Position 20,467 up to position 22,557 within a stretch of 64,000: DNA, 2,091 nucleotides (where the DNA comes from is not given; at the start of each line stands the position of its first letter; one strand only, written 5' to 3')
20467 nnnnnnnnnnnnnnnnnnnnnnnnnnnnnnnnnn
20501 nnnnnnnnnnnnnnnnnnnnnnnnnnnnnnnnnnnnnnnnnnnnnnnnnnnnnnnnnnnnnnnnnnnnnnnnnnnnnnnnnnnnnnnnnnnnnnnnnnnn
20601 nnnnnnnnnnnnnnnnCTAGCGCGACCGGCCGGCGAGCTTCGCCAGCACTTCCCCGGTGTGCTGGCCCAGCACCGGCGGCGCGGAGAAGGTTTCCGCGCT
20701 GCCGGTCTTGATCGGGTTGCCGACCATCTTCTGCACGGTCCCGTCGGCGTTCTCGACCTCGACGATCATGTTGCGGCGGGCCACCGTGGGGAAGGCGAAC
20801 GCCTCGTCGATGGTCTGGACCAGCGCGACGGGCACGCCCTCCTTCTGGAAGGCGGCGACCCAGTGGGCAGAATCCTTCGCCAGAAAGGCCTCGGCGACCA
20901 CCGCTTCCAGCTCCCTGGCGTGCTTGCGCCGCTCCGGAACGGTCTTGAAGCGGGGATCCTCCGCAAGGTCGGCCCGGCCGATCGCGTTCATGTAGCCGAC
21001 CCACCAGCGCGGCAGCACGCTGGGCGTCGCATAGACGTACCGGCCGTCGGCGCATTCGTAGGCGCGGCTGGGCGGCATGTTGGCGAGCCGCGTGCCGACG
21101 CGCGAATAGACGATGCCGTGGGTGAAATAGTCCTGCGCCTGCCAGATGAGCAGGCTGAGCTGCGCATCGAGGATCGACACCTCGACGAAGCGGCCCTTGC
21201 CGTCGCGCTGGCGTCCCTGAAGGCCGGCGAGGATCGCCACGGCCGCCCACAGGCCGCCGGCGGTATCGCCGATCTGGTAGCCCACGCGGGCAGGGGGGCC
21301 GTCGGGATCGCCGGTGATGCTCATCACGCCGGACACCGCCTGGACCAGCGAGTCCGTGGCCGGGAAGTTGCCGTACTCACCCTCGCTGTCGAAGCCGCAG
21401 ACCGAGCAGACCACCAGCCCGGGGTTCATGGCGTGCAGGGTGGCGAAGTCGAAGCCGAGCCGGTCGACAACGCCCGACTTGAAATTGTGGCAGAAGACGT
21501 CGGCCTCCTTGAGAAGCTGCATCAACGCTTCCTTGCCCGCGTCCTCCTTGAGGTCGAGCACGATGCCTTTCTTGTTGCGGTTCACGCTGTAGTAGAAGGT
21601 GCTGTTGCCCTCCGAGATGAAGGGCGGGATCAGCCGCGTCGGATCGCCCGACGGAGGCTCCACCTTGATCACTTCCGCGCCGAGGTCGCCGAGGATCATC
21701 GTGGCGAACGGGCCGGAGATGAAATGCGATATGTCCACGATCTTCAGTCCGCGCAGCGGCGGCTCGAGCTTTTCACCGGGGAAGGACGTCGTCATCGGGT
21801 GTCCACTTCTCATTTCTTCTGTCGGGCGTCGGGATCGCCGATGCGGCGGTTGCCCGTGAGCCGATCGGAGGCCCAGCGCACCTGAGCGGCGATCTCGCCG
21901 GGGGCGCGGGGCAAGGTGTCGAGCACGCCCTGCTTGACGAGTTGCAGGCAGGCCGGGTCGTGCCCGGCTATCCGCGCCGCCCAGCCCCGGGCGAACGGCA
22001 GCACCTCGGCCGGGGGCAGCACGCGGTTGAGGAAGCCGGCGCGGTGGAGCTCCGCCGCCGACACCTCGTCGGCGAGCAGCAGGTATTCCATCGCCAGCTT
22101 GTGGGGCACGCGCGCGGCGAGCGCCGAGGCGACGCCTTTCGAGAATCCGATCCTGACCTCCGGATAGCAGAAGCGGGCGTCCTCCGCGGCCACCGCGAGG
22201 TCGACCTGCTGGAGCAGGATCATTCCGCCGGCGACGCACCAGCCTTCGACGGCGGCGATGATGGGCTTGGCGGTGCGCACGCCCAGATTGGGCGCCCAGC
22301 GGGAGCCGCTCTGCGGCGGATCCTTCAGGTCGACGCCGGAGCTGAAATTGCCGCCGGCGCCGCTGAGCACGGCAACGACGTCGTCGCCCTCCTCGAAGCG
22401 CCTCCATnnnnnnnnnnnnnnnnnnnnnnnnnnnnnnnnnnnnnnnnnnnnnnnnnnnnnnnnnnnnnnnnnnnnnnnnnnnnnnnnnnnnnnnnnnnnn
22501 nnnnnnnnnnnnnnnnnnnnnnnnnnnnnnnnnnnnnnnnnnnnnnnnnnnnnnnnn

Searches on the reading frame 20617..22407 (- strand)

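Call 21: search_protein_families(library=pfam, proteins=[window:20617-22407:-], max_evalue=0.00001)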
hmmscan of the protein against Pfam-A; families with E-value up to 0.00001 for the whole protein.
window:20617-22407:- (596 aa): 1 family
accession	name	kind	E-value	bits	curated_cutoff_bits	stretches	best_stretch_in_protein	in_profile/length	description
PF02515.22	CoA_transf_3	-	6.5e-116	387.9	23.3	1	218-584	1-366/366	CoA-transferase family III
